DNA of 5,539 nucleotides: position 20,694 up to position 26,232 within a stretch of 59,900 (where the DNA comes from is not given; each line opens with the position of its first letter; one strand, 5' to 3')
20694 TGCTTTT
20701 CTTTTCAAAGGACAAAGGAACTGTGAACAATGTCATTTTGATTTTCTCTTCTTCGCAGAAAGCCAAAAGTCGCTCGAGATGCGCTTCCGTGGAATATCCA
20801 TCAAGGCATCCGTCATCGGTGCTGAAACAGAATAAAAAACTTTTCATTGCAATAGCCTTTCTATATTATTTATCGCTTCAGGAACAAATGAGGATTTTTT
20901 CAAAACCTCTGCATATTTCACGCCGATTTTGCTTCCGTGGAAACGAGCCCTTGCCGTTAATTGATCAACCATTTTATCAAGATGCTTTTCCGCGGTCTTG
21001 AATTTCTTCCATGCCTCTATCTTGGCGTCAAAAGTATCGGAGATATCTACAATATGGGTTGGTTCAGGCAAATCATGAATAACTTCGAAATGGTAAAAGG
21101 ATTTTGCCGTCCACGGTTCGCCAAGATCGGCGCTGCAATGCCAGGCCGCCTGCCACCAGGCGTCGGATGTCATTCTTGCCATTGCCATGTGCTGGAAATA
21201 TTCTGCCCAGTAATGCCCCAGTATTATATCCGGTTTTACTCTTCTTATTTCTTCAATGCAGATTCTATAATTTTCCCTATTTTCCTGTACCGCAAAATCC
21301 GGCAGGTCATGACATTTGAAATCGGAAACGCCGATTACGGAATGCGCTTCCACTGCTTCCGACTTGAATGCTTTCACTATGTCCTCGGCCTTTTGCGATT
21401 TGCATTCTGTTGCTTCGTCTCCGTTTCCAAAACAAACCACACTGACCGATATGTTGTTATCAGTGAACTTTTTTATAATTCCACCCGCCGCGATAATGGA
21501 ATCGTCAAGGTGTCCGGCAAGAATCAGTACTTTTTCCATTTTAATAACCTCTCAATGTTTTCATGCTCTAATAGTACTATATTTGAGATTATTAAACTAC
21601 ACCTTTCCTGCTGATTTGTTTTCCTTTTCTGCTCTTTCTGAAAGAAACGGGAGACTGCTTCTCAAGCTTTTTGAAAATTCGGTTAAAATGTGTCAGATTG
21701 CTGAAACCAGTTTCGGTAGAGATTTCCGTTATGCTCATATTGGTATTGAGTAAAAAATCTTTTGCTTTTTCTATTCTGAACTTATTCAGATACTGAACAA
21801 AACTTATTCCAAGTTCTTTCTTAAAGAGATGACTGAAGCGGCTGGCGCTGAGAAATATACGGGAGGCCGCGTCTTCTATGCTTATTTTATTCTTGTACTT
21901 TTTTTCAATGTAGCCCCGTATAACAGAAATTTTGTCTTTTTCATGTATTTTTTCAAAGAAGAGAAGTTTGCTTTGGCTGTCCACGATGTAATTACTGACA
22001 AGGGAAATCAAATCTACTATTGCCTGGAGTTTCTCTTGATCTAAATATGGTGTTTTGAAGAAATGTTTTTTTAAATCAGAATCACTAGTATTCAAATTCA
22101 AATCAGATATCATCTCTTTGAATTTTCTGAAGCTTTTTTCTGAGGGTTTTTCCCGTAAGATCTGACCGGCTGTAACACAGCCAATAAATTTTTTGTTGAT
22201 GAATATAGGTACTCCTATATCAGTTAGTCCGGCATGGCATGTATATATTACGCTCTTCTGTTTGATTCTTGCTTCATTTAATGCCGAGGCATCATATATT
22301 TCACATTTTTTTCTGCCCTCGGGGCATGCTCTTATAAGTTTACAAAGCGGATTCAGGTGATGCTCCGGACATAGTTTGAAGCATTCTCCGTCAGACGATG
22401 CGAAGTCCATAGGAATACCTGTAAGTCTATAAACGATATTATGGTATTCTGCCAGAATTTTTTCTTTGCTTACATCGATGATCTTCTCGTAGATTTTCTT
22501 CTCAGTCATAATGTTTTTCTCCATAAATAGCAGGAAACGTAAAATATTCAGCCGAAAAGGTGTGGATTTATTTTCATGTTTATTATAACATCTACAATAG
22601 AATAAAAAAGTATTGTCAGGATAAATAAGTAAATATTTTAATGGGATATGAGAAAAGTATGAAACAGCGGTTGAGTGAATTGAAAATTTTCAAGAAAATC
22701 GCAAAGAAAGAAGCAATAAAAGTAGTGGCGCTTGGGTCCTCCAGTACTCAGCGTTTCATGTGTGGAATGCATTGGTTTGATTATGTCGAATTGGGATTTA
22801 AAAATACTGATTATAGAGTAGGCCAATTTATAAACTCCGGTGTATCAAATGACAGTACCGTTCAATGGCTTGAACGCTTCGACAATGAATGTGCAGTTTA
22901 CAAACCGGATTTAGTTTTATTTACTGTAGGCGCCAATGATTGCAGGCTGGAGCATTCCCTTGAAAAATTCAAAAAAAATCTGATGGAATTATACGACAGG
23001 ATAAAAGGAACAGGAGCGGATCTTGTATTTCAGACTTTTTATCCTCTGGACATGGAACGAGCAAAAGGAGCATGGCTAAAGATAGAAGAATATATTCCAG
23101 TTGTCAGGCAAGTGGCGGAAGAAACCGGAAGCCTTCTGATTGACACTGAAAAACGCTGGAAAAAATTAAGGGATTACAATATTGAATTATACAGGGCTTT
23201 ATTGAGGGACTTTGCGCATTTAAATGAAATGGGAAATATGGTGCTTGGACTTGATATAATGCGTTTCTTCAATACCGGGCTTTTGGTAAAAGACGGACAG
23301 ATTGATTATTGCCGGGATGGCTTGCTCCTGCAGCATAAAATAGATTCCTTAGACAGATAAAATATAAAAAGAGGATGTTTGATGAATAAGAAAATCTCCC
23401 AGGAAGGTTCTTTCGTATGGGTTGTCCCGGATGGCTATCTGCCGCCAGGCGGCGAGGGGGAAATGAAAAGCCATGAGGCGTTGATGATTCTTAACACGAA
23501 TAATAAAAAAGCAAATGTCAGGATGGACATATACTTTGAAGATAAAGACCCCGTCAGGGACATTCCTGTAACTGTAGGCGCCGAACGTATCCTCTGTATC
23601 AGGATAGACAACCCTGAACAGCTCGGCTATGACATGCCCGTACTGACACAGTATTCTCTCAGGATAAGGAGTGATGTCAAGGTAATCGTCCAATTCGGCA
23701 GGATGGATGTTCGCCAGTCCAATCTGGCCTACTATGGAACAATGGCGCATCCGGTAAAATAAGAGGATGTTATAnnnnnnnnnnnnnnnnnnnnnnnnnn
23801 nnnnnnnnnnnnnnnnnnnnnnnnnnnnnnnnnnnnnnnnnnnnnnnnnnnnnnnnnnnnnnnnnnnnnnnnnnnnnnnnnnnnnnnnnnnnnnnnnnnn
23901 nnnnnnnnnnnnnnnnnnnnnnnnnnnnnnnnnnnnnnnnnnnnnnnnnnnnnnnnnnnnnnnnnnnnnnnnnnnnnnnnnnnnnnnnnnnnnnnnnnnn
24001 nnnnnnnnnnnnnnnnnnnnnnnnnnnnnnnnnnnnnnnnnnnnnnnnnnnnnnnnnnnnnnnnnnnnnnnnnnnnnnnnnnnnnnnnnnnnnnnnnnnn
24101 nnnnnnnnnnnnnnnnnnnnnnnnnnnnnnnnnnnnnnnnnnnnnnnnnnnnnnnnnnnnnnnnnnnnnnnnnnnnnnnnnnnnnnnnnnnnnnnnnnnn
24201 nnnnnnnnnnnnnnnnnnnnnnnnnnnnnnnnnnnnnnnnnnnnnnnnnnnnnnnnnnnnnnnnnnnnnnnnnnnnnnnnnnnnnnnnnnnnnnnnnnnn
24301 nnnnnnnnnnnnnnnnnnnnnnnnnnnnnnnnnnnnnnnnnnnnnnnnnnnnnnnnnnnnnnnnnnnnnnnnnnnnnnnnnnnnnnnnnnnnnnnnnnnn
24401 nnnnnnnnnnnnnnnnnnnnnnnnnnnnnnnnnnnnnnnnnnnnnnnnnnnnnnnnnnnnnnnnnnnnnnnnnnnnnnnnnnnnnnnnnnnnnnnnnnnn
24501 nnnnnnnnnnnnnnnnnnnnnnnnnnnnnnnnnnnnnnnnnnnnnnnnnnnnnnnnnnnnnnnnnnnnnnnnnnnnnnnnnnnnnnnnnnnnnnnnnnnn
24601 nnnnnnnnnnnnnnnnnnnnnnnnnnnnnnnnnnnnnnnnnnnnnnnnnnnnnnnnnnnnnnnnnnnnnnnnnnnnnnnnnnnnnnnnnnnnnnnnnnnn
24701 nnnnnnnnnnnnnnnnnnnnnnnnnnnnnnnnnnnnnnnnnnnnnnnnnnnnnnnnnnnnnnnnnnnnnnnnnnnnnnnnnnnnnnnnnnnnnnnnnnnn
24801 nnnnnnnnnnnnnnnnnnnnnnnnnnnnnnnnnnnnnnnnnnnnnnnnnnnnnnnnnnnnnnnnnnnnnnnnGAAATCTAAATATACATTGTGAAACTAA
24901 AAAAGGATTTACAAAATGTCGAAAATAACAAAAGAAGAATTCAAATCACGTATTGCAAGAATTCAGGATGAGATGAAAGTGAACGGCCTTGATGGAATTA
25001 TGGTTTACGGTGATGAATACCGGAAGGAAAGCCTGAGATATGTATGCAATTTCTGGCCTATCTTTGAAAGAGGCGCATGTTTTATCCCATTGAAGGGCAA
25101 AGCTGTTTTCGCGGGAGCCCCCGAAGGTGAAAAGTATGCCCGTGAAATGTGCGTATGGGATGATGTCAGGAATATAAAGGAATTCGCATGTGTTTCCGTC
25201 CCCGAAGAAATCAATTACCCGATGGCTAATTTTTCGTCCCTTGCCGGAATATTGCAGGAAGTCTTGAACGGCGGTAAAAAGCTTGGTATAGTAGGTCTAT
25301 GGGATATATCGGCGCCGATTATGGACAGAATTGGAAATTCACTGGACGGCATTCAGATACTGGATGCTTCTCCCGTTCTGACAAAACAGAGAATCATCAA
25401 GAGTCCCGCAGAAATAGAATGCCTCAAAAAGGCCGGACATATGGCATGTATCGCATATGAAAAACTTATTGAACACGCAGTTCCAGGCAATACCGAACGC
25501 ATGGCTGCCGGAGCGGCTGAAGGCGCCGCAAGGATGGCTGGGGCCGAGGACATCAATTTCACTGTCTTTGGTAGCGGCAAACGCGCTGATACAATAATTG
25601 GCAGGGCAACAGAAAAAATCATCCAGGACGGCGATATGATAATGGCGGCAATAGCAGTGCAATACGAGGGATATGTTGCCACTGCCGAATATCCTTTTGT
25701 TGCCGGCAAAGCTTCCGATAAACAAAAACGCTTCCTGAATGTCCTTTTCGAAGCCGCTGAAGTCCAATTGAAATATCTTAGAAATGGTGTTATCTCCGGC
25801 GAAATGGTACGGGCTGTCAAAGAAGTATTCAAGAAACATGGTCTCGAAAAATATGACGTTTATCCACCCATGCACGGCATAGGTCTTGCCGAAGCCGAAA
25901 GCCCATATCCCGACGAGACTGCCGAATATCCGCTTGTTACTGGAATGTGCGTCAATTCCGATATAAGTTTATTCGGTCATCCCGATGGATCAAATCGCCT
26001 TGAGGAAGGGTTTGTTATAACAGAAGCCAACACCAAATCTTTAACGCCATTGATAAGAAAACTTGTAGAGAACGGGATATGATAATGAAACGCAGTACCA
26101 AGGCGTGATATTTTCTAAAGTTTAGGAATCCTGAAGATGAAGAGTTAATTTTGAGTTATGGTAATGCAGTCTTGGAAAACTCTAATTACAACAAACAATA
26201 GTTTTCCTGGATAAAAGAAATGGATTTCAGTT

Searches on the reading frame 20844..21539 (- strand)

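Call 72: search_protein_families(library=pfam, proteins=[window:20844-21539:-], max_evalue=0.001)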
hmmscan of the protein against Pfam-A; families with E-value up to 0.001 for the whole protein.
window:20844-21539:- (231 aa): 1 family
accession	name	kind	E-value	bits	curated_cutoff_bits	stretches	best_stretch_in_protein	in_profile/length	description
PF02585.22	PIG-L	-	7.8e-17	62.4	28.2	1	5-127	1-128/129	GlcNAc-PI de-N-acetylase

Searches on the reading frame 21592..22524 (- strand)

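Call 72: search_protein_families(library=pfam, proteins=[window:21592-22524:-], max_evalue=0.001)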
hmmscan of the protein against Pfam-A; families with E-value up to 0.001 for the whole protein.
window:21592-22524:- (310 aa): 3 families
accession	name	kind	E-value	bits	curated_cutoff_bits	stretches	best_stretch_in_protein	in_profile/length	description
PF10114.15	PocR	-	2.9e-32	112.1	23.9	1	23-183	7-160/162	Sensory domain found in PocR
PF12833.13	HTH_18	-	9.8e-23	80.7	33.6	1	220-297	2-79/80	Helix-turn-helix domain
PF00165.29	HTH_AraC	-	4.2e-16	59.1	26.6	2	206-247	1-42/42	Bacterial regulatory helix-turn-helix proteins, AraC family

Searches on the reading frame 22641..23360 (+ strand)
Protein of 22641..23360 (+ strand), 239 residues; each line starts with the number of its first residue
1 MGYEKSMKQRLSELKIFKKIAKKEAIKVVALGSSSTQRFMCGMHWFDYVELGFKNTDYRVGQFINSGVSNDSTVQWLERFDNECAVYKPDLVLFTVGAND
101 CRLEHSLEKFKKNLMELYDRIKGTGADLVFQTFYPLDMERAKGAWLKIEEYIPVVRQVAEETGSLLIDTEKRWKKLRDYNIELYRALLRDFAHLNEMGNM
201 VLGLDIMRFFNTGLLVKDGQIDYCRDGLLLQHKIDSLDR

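Call 72: search_protein_families(library=pfam, proteins=[window:22641-23360:+], max_evalue=0.001)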
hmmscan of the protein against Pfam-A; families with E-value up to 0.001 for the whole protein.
window:22641-23360:+ (239 aa): 3 families
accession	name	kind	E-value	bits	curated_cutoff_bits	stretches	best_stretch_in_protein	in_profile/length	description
PF13472.12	Lipase_GDSL_2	-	1e-17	65.6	32.9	1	30-199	1-176/178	GDSL-like Lipase/Acylhydrolase family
PF00657.28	Lipase_GDSL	-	1.1e-05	26.1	23.6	1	58-139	41-131/208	GDSL-like Lipase/Acylhydrolase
PF25182.1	NonGDSL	-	1.5e-05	24.9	80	1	17-167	19-170/220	Non-GDSL lipase-like family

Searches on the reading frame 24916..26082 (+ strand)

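Call 72: search_protein_families(library=pfam, proteins=[window:24916-26082:+], max_evalue=0.001)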
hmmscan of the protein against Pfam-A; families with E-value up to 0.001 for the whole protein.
window:24916-26082:+ (388 aa): 2 families
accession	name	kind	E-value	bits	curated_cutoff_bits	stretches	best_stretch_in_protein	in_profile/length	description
PF00557.29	Peptidase_M24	-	4.5e-26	92.4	23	1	168-370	1-208/208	Metallopeptidase family M24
PF01321.24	Creatinase_N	-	2.4e-11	44.7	22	1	12-161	1-128/128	Creatinase/Prolidase N-terminal domain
